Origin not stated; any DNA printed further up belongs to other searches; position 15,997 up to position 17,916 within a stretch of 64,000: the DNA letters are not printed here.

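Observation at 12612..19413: Four consecutive large polytopic GT-C-like membrane proteins, including a tandem paralog pair with 4-nt overlap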

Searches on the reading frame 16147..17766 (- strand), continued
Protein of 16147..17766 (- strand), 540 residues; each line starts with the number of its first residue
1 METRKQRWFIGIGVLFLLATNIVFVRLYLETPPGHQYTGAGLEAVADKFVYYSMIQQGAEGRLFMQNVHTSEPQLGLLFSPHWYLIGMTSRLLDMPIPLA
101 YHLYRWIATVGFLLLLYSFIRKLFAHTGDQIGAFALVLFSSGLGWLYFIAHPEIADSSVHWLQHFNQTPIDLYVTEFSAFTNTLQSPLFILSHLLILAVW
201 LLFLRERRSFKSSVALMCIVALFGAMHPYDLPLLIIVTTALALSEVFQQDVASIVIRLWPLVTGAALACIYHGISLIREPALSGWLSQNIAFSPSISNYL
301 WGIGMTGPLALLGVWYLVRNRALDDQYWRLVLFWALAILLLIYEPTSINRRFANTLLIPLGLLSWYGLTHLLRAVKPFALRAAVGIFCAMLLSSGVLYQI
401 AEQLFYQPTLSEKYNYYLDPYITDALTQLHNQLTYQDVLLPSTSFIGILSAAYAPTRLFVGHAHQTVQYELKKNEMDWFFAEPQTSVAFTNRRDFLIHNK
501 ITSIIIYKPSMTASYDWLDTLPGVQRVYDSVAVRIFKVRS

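Call 59: find_encoding_contigs(protein=P0001, flank=1000, max_places=2)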
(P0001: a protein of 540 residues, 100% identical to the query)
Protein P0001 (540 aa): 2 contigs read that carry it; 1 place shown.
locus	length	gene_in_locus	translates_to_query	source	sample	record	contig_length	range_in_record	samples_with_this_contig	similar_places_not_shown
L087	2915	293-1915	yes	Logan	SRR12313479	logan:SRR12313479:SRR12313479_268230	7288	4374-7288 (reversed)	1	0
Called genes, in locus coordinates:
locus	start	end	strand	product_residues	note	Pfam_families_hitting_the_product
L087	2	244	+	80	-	?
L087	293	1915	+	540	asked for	-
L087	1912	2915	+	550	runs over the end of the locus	-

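Call 80: find_homologous_proteins(query=A1, max_evalue=1e-10)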
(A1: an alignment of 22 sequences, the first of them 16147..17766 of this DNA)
Query A1 (22 sequences) (540 aa, profile of the alignment): 22 proteins with E <= 1e-10 among 8000 candidates.
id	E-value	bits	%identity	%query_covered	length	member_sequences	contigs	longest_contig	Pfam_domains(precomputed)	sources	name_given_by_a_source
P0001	3.0e-213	727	100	100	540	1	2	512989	-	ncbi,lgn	-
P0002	1.1e-211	722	68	96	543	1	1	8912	-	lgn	-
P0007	1.5e-209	715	44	95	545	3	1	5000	-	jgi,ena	-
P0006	2.3e-209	714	44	95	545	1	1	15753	-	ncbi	-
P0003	1.2e-208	712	66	100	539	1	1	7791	-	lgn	-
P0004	3.2e-208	711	59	100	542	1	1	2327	-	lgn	-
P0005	5.4e-200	684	44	100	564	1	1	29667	-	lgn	-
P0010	3.8e-195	668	39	97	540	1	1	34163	-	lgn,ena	-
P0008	5.0e-195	667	41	99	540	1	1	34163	-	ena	-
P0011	8.9e-193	660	36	98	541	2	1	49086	-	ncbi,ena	-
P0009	5.5e-188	644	40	99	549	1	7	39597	-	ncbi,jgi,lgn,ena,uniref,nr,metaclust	ncbi:MAG: hypothetical protein A3B30_02035 [Candidatus Komeilibacteria bacterium RIFCSPLOWO2_01_FULL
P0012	1.7e-187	642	34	98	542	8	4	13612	-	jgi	jgi:hypothetical protein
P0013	4.2e-169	582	30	86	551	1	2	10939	-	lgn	-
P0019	1.0e-162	561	25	91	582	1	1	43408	-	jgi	-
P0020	5.9e-158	545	23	93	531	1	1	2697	-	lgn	-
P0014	1.9e-154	533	26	99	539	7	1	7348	-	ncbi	ncbi:MAG: hypothetical protein WCO51_07540 [bacterium]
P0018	1.6e-149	517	25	92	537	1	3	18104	-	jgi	jgi:hypothetical protein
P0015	1.8e-141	490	22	99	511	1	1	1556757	-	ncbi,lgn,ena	-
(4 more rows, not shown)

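Call 81: list_cluster_members(proteins=[P0142, P0143, P0146, P0150, P0166, P0179, P0235, P0269, P0207, P0284])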
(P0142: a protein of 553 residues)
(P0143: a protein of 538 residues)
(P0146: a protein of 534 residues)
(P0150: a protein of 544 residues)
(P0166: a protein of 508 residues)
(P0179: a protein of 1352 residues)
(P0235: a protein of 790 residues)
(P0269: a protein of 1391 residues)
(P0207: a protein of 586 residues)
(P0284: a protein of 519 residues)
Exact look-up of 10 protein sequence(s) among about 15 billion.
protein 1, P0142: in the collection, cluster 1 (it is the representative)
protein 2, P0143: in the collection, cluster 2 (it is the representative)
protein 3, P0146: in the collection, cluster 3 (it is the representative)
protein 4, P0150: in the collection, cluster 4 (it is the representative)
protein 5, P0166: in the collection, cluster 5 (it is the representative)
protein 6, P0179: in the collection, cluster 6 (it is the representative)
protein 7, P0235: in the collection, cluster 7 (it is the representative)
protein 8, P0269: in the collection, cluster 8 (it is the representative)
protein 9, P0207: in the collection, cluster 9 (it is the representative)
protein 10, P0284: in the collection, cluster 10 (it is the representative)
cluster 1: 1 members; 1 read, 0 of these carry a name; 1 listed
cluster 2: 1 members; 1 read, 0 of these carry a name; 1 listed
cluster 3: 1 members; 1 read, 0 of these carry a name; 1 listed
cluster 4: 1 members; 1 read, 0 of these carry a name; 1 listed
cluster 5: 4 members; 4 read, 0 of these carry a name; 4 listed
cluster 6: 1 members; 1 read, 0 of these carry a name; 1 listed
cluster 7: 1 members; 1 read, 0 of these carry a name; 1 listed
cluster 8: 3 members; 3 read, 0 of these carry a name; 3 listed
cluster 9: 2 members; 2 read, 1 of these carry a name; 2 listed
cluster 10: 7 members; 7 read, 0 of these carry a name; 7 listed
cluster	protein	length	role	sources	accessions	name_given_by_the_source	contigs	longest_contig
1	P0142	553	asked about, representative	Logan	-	-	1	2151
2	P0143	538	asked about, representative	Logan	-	-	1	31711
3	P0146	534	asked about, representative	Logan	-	-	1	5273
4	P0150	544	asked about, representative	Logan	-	-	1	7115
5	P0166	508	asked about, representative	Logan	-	-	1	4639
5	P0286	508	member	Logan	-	-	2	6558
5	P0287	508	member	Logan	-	-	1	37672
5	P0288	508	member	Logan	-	-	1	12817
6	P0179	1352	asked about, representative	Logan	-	-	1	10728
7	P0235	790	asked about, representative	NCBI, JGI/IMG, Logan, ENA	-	-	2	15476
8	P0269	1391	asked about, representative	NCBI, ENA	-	-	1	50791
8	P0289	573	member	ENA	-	-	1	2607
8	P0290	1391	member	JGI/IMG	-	-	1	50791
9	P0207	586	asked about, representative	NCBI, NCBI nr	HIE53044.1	MAG TPA: hypothetical protein EYP85_14935 [Armatimonadetes bacterium] | hypothetical protein [Armatimonadota bacterium]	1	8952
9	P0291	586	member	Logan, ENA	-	-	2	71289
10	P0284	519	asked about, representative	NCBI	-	-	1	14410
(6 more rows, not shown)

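Call 82: find_encoding_contigs(protein=P0235, flank=7000, max_places=1)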
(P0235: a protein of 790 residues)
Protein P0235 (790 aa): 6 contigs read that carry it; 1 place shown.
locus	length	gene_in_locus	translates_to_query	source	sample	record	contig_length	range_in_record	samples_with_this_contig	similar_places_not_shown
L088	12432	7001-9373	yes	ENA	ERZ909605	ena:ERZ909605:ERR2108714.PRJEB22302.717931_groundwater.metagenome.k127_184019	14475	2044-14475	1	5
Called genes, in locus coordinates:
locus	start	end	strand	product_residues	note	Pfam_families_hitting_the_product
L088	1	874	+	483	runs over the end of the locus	PF00587:tRNA-synt_2b, PF03129:HGTP_anticodon, PF09180:ProRS-C_1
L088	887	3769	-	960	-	PF00912:Transgly, PF00905:Transpeptidase, PF17957:Big_7 (weak)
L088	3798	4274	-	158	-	PF02075:RuvC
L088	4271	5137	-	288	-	PF20772:TACO1_YebC_N, PF01709:Transcrip_reg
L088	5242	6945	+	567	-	-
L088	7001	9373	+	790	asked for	PF00535:Glycos_transf_2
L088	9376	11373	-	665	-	PF09852:DUF2079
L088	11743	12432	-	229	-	?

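Call 83: find_encoding_contigs(protein=P0269, flank=7000, max_places=1)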
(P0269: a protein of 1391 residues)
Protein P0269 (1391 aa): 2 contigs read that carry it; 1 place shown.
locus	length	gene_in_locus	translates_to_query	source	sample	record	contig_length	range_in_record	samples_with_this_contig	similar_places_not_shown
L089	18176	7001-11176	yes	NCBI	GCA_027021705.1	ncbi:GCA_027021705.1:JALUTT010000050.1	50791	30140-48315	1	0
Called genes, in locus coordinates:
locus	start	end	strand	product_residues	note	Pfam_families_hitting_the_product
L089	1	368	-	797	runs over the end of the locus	PF01326:PPDK_N, PF27448:Rph_4th, PF00391:PEP-utilizers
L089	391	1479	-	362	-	PF01040:UbiA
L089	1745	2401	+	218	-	-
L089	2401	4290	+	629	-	PF00072:Response_reg, PF13185:GAF_2, PF01590:GAF, PF13492:GAF_3, PF02518:HATPase_c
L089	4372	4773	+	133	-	PF00072:Response_reg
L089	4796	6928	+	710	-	PF01590:GAF, PF13185:GAF_2, PF13492:GAF_3, PF01590:GAF, PF13185:GAF_2, PF13492:GAF_3, PF02518:HATPase_c, PF00072:Response_reg (weak)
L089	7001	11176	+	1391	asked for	PF09586:YfhO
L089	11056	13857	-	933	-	PF00111:Fer2 (weak), PF01799:Fer2_2, PF01315:Ald_Xan_dh_C, PF02738:MoCoBD_1, PF20256:MoCoBD_2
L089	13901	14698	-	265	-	PF01909:NTP_transf_2 (weak), PF18765:Polbeta (weak), PF05168:HEPN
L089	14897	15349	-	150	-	-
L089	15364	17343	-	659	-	PF11028:TMEM260_N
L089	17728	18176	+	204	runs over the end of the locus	-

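Call 85: search_protein_families(library=pfam, proteins=[L088:5242-6942:+], max_evalue=0.01)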
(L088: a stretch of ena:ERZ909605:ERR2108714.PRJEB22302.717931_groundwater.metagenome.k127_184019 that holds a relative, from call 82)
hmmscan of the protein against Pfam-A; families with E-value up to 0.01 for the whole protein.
L088:5242-6942:+ (567 aa): 0 families

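Call 86: search_solved_structures(query=P0235, max_evalue=0.0001)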
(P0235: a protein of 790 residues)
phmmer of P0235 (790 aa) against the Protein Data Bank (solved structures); distinct sequences matched with E-value up to 0.0001: 6.
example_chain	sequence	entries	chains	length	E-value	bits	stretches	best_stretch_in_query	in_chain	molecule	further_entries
5mlz_A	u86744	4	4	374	1.9e-12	49.2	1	2-134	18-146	Dolichol monophosphate mannose synthase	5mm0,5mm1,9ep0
9bhc_C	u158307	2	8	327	8.8e-11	43.7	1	8-187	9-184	Undecaprenyl-phosphate 4-deoxy-4-formamido-L-arabinose transferase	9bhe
9hwj_A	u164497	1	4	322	1.1e-10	43.4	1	4-187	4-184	Undecaprenyl-phosphate 4-deoxy-4-formamido-L-arabinose transferase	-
8vxh_A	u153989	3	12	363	1.1e-10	43.3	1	8-187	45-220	Undecaprenyl-phosphate 4-deoxy-4-formamido-L-arabinose transferase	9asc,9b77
2z87_A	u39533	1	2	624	1.8e-05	26.1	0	9-128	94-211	Chondroitin synthase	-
2z86_A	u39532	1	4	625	1.8e-05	26.1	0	9-128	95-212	Chondroitin synthase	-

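Call 88: search_solved_structures(query=A1, max_evalue=0.5, show_alignments=1)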
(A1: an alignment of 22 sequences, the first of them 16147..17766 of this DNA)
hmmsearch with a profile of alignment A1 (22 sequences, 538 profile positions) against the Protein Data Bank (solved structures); distinct sequences matched with E-value up to 0.5: 1.
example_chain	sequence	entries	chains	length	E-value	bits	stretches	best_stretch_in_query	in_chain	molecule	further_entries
3vu0_A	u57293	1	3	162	0.079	14.6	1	422-521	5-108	Putative uncharacterized protein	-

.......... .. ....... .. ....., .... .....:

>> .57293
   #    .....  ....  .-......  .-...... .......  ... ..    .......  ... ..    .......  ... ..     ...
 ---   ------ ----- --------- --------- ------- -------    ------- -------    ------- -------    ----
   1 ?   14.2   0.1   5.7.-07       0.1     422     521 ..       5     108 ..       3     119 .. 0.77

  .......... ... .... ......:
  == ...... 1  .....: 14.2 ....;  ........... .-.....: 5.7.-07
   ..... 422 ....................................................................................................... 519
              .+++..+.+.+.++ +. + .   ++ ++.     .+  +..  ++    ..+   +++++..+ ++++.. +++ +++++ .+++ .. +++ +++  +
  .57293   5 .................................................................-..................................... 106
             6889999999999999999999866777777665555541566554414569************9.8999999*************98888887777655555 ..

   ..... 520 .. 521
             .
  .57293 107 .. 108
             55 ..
